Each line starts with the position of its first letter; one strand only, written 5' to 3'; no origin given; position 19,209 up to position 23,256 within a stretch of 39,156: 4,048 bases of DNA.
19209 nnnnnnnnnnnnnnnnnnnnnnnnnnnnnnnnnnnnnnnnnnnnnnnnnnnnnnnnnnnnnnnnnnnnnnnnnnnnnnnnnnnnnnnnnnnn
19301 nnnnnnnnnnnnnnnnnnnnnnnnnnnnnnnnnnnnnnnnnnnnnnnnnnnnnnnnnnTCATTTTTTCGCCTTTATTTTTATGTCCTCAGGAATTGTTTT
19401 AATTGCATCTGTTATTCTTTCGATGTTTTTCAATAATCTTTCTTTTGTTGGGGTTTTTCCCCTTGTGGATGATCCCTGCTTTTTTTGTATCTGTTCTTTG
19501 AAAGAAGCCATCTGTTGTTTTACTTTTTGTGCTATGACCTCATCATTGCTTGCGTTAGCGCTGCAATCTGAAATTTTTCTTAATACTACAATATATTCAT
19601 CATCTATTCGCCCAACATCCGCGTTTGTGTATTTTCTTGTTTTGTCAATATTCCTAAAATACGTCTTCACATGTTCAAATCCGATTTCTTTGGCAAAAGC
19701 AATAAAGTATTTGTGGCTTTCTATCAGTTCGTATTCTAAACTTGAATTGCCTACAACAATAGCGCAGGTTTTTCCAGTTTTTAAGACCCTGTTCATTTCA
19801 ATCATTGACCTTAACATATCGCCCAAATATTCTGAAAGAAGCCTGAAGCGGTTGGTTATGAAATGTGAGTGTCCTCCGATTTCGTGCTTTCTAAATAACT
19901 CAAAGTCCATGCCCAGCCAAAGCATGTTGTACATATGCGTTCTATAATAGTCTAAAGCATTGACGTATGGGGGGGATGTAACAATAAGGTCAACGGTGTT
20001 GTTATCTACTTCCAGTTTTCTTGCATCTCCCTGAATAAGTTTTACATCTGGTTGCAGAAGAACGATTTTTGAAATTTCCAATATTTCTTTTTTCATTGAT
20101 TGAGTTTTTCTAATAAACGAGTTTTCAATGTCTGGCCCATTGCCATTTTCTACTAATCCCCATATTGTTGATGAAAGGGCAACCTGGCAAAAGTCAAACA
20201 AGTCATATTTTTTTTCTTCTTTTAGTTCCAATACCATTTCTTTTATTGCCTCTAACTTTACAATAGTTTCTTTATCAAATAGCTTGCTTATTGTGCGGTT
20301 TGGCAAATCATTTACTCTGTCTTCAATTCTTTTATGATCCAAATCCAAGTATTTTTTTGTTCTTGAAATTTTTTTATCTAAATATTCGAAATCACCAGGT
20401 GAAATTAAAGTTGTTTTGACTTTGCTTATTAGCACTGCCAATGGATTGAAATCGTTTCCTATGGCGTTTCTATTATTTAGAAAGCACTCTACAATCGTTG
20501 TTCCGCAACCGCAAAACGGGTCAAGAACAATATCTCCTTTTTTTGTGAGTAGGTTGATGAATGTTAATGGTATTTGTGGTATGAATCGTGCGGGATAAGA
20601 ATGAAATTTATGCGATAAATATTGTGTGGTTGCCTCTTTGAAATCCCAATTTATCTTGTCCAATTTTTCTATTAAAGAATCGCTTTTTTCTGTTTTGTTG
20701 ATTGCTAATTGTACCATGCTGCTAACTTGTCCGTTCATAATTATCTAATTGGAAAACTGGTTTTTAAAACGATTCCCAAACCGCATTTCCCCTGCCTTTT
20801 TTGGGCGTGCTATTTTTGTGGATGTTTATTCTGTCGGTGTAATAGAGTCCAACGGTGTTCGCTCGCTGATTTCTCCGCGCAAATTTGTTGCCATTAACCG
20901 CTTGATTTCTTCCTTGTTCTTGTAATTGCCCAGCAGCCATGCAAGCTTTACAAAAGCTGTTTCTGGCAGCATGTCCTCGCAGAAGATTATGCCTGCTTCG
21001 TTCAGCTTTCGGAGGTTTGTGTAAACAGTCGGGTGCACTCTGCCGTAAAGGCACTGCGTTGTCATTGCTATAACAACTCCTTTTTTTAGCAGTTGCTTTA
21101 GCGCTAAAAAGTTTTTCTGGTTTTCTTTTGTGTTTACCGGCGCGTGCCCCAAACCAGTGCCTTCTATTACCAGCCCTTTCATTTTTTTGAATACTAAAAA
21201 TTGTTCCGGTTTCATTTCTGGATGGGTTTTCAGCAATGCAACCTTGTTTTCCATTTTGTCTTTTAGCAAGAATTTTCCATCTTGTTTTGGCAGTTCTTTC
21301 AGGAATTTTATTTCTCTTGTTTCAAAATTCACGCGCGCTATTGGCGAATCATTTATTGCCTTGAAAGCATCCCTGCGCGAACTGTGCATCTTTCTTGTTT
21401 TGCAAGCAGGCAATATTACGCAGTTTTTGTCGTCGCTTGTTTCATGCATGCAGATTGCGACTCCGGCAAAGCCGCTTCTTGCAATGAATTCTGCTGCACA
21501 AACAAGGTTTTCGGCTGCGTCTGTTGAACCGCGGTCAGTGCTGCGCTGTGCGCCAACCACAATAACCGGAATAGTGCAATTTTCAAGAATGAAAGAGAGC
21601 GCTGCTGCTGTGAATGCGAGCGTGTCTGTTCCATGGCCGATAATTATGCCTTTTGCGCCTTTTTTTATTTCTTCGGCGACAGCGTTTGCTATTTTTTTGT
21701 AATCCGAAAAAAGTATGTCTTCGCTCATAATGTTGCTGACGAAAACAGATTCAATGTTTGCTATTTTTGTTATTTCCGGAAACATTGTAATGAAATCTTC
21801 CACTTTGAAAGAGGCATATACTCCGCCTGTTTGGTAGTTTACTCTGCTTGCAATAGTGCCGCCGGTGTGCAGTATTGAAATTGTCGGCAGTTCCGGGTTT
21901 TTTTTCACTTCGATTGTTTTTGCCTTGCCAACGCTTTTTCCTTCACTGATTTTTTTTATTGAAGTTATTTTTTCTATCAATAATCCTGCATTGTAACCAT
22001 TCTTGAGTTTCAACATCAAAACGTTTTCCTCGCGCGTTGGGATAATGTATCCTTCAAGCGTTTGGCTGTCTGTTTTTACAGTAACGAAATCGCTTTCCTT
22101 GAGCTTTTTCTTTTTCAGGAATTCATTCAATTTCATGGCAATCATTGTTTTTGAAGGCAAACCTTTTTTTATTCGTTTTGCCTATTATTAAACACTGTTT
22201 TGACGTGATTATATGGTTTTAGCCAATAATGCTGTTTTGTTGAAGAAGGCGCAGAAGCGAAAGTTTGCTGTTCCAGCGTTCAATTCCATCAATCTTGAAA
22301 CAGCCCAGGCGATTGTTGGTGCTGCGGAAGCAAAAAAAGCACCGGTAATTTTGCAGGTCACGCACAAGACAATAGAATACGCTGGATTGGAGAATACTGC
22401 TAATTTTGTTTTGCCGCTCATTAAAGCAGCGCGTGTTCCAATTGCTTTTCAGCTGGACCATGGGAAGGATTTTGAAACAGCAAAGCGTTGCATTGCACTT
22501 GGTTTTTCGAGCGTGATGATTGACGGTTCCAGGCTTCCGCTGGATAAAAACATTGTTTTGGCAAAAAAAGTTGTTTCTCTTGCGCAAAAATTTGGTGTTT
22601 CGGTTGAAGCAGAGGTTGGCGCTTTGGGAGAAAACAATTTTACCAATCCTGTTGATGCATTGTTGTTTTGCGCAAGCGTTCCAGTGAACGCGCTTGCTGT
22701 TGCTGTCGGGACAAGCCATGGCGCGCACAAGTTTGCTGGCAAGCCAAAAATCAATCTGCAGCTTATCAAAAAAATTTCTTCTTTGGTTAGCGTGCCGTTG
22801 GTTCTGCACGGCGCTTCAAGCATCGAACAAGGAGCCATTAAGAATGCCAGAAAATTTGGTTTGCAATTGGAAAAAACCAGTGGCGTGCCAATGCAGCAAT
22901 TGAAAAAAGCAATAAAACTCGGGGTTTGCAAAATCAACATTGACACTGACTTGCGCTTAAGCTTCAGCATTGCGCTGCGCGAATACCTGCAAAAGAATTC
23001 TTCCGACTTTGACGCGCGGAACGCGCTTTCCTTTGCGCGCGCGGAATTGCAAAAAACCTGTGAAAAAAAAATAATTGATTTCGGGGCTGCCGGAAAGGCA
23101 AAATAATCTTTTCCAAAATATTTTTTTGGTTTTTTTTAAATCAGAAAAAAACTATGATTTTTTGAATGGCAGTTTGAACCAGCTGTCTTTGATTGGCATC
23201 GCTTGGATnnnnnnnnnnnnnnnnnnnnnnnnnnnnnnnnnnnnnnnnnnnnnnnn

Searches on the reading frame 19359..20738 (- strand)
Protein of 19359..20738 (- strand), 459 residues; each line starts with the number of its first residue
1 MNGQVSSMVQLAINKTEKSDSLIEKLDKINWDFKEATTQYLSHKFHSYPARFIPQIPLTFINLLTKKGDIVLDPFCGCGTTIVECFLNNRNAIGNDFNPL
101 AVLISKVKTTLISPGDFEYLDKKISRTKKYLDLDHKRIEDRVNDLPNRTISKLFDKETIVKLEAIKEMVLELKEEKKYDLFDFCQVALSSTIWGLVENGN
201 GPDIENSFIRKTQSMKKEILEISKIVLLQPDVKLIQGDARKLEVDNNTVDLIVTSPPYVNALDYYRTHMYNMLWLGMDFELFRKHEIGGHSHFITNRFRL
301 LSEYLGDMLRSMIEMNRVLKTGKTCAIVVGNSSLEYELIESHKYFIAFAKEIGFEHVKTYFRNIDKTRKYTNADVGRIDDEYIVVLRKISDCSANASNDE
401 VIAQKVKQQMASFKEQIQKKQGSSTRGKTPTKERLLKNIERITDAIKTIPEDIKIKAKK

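Call 61: search_protein_families(library=pfam, proteins=[window:19359-20738:-], max_evalue=0.001)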
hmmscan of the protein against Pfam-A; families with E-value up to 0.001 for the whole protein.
window:19359-20738:- (459 aa): 3 families
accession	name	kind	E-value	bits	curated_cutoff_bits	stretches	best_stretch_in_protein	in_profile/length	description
PF01555.25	N6_N4_Mtase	-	3.2e-22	80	26.7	2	31-102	144-216/221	DNA methylase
PF01170.24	UPF0020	-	5.9e-09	36.3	22.3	0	231-308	104-179/197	RMKL-like, methyltransferase domain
PF02086.21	MethyltransfD12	-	0.00084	19.6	22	0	64-144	16-93/253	D12 class N6 adenine-specific DNA methyltransferase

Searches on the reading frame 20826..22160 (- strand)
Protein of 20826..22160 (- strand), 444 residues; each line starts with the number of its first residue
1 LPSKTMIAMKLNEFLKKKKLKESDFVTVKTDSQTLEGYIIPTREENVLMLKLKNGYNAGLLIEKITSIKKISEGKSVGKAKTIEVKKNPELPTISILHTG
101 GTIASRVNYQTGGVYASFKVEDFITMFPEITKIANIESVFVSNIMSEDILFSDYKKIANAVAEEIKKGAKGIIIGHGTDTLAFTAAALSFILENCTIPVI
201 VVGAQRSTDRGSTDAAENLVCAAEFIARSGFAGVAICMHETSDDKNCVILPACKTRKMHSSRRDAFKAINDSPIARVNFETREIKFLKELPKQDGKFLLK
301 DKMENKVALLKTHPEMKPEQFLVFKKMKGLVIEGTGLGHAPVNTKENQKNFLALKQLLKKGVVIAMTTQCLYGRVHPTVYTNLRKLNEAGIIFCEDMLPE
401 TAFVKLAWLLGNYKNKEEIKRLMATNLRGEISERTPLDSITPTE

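Call 61: search_protein_families(library=pfam, proteins=[window:20826-22160:-], max_evalue=0.001)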
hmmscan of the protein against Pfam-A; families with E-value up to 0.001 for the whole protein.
window:20826-22160:- (444 aa): 3 families
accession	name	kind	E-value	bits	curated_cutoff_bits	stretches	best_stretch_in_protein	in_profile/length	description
PF00710.25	Asparaginase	-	1.6e-55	188.1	22.5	1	94-289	2-190/193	Asparaginase, N-terminal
PF17763.6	Asparaginase_C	-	3.8e-29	101.4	34.6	1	306-423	1-114/114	Glutaminase/Asparaginase C-terminal domain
PF18195.6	GatD_N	-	1.3e-10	40.9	25.7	1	21-71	2-54/54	GatD N-terminal domain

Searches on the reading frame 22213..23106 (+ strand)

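Call 61: search_protein_families(library=pfam, proteins=[window:22213-23106:+], max_evalue=0.001)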
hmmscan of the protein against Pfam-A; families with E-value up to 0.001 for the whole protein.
window:22213-23106:+ (297 aa): 1 family
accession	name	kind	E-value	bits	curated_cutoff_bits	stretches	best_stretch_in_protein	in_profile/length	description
PF01116.26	F_bP_aldolase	-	5.2e-84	282.5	25.5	1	8-295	5-277/277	Fructose-bisphosphate aldolase class-II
